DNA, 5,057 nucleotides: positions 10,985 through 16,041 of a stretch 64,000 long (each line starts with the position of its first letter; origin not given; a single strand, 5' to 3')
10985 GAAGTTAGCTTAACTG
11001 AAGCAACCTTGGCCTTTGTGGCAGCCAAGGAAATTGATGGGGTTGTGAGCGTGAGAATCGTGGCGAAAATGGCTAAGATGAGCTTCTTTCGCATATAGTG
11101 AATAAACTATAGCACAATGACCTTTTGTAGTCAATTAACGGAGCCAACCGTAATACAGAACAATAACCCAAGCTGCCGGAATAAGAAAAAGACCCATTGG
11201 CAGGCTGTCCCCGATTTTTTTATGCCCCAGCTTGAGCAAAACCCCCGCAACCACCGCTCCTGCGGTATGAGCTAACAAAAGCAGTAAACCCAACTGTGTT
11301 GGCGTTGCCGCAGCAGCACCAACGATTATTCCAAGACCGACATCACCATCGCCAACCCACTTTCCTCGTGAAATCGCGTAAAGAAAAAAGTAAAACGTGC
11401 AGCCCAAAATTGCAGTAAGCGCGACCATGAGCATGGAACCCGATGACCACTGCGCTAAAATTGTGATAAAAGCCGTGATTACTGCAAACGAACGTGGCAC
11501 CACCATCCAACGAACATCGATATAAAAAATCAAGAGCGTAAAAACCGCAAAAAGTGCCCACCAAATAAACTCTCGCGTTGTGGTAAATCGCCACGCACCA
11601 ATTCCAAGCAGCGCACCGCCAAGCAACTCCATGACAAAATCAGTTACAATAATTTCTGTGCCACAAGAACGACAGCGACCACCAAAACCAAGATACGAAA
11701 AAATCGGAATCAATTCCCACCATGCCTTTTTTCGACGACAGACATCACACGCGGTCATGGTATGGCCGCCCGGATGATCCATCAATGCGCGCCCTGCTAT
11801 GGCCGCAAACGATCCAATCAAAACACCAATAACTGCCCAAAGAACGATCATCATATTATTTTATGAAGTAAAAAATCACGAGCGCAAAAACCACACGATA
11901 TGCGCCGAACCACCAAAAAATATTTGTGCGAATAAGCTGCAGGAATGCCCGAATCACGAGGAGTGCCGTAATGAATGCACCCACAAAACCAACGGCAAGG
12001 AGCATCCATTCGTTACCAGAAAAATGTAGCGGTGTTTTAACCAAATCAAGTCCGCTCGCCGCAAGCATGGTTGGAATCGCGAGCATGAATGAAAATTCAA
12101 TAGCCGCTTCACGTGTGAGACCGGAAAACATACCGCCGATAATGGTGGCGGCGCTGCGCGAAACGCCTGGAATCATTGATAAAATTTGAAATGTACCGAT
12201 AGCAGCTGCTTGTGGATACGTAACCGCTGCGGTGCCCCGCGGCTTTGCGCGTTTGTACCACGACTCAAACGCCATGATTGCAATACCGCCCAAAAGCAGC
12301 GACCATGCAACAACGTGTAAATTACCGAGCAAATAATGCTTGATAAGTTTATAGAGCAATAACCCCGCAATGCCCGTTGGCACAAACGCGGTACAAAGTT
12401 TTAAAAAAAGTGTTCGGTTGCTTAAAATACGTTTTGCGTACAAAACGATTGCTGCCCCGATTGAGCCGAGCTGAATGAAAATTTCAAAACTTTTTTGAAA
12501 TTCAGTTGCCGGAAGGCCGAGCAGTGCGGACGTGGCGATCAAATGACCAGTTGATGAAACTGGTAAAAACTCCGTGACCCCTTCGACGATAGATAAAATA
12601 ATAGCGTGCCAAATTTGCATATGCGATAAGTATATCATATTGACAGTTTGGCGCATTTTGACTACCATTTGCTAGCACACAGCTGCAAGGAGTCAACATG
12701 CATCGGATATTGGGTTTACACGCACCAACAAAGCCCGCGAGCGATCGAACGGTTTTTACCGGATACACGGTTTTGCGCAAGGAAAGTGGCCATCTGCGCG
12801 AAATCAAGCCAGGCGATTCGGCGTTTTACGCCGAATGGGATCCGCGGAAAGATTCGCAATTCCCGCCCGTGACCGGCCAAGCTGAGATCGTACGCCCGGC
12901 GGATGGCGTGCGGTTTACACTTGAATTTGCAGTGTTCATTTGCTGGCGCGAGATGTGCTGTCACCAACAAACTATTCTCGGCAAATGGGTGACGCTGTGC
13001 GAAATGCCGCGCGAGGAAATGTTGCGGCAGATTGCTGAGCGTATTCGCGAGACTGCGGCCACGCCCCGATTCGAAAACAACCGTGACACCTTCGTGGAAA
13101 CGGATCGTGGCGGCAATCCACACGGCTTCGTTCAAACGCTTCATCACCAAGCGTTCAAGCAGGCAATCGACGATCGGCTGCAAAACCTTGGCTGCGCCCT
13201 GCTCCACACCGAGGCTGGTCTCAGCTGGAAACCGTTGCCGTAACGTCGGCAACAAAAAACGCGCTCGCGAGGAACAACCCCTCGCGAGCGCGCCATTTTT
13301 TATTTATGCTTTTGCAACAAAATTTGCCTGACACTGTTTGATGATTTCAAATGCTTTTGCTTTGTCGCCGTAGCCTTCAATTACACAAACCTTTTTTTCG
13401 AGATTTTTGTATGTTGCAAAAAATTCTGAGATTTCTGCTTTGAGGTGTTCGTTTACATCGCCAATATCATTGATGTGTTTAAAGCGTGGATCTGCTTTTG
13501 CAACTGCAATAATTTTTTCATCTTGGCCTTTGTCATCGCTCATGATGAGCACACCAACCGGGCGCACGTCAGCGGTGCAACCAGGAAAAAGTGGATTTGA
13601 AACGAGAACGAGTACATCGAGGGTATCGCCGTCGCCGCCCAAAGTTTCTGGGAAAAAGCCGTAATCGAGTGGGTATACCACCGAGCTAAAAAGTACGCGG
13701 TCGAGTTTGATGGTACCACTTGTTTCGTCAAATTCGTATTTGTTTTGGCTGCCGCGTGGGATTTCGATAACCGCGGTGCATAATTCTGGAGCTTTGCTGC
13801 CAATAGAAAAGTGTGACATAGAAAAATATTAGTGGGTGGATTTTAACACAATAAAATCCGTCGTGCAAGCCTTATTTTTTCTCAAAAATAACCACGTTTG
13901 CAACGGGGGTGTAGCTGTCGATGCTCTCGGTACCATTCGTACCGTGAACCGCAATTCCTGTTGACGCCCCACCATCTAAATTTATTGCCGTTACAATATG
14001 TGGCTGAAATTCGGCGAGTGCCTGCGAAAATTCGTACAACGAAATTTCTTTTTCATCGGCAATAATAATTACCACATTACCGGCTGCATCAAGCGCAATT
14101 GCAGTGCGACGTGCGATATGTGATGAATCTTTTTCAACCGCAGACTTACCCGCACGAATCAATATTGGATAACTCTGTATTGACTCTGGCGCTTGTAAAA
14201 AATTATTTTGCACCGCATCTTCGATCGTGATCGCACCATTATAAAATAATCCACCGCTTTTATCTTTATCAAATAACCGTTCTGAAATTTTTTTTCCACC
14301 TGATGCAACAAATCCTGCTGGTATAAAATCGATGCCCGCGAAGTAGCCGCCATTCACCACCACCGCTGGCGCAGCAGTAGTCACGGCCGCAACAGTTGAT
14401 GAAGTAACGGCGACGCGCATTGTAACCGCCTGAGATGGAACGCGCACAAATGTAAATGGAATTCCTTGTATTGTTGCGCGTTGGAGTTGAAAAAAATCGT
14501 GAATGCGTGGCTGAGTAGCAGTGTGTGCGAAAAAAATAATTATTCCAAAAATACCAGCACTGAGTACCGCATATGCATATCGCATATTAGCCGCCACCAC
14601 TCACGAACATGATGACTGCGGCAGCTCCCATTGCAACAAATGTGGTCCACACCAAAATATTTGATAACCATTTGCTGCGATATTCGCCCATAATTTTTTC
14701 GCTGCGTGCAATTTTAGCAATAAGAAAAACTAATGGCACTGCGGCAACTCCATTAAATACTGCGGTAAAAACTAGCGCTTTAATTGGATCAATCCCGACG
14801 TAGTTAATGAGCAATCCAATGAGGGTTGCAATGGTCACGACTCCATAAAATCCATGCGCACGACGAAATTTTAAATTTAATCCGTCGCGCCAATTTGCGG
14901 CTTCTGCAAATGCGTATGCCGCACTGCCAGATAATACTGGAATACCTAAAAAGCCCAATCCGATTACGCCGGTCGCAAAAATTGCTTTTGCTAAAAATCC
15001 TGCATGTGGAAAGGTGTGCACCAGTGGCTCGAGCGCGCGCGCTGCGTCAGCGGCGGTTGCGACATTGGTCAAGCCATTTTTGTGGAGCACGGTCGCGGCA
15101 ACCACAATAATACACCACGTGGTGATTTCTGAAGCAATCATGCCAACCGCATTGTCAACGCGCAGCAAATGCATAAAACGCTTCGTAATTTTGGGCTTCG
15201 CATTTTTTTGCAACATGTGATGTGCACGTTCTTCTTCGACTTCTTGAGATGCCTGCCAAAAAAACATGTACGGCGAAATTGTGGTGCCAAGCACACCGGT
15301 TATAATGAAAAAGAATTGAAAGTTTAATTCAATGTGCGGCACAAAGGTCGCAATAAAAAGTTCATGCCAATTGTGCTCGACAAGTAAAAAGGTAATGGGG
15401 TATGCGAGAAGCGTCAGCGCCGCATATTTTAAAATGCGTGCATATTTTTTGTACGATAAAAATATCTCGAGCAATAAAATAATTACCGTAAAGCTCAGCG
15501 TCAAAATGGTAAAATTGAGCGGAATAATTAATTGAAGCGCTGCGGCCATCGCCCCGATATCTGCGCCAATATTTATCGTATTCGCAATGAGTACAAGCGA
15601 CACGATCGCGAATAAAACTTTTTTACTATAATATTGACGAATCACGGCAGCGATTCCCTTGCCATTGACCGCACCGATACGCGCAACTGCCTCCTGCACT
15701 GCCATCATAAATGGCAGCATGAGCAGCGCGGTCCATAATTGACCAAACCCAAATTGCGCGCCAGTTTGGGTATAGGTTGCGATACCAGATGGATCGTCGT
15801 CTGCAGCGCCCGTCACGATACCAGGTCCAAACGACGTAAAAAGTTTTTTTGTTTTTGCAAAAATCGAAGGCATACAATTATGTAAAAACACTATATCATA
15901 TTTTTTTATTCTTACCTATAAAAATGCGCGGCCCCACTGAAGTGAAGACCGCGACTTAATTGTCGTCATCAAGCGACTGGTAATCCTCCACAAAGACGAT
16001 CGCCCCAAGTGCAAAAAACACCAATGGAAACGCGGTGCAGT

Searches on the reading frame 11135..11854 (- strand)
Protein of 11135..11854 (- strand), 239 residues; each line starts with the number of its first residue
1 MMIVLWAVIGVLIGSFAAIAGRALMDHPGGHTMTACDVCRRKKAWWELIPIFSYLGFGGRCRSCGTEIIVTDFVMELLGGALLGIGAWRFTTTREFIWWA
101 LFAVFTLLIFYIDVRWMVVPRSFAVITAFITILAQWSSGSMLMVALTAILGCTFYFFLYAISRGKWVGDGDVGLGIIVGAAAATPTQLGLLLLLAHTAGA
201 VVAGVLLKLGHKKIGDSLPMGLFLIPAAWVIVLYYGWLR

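Call 64: search_protein_families(library=pfam, proteins=[window:11135-11854:-], max_evalue=0.00001)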
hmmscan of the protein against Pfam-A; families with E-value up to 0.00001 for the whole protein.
window:11135-11854:- (239 aa): 1 family
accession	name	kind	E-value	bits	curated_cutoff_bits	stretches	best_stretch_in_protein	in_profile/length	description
PF06750.18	A24_N_bact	-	3.4e-16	59.5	23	1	8-90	1-84/84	Bacterial Peptidase A24 N-terminal domain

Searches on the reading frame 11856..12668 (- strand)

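Call 64: search_protein_families(library=pfam, proteins=[window:11856-12668:-], max_evalue=0.00001)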
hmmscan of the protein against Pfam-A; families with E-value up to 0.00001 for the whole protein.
window:11856-12668:- (270 aa): 1 family
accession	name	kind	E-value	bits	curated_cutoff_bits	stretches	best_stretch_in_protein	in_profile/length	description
PF02673.24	BacA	-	2.3e-68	231.1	33.4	1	22-264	1-257/257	Bacitracin resistance protein BacA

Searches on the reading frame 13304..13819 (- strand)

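Call 64: search_protein_families(library=pfam, proteins=[window:13304-13819:-], max_evalue=0.00001)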
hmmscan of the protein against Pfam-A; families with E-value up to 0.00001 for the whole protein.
window:13304-13819:- (171 aa): 1 family
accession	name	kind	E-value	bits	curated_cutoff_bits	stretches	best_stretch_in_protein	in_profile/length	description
PF00719.24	Pyrophosphatase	-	8.4e-57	191.7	23.5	1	16-166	1-151/153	Inorganic pyrophosphatase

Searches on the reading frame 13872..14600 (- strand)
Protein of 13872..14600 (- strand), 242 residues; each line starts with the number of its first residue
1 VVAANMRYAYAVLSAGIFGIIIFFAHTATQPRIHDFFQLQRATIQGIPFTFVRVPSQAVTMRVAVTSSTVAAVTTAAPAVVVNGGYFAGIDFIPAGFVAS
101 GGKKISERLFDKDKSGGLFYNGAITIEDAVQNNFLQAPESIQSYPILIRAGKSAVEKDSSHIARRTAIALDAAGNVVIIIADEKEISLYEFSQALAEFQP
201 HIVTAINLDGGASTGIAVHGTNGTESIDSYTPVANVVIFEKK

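Call 64: search_protein_families(library=pfam, proteins=[window:13872-14600:-], max_evalue=0.00001)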
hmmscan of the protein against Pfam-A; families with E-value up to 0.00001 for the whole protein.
window:13872-14600:- (242 aa): 1 family
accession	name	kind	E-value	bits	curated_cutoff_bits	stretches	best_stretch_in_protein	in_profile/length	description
PF09992.14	NAGPA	-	4.5e-21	76.2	25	1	80-239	5-168/169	Phosphodiester glycosidase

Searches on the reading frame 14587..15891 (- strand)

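Call 64: search_protein_families(library=pfam, proteins=[window:14587-15891:-], max_evalue=0.00001)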
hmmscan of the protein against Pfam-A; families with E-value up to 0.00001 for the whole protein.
window:14587-15891:- (434 aa): 1 family
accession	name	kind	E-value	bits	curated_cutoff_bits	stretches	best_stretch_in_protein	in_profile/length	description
PF01566.24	Nramp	-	9.6e-71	239.1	29.8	1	37-407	1-356/357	Natural resistance-associated macrophage protein-like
